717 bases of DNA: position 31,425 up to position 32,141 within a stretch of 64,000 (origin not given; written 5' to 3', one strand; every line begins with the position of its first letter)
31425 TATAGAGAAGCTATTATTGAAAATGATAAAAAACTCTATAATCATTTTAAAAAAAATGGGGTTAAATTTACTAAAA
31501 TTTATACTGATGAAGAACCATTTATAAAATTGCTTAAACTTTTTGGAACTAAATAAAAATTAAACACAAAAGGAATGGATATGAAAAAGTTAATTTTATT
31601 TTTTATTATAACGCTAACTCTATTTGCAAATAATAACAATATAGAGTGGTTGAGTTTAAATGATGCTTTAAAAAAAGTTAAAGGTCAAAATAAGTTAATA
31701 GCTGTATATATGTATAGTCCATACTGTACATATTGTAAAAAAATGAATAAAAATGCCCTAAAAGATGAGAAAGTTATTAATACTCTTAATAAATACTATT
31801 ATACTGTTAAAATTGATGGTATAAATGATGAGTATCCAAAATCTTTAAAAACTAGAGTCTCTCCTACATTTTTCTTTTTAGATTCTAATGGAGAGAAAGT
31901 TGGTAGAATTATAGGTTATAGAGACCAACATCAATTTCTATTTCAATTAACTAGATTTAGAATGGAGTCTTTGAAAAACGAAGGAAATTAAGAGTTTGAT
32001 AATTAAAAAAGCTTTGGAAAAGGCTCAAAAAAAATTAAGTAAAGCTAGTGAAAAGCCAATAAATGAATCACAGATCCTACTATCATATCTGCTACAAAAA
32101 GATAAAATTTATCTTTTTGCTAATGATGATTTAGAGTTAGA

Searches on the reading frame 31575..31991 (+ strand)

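Call 25: search_protein_families(library=pfam, proteins=[window:31575-31991:+], max_evalue=0.001)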
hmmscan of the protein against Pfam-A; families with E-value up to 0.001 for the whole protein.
window:31575-31991:+ (138 aa): 4 families
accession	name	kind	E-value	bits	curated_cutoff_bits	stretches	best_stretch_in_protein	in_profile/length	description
PF13098.12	Thioredoxin_2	-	4.7e-10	40.2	27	1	35-122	1-101/104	Thioredoxin-like domain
PF13899.12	Thioredoxin_7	-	2.1e-09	37.8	27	1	25-103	2-82/83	Thioredoxin-like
PF03190.21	Thioredox_DsbH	-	5.7e-09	36.6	27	1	18-88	15-84/163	Protein of unknown function, DUF255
PF00085.26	Thioredoxin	-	2.1e-07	31.4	23.5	1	33-121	12-97/103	Thioredoxin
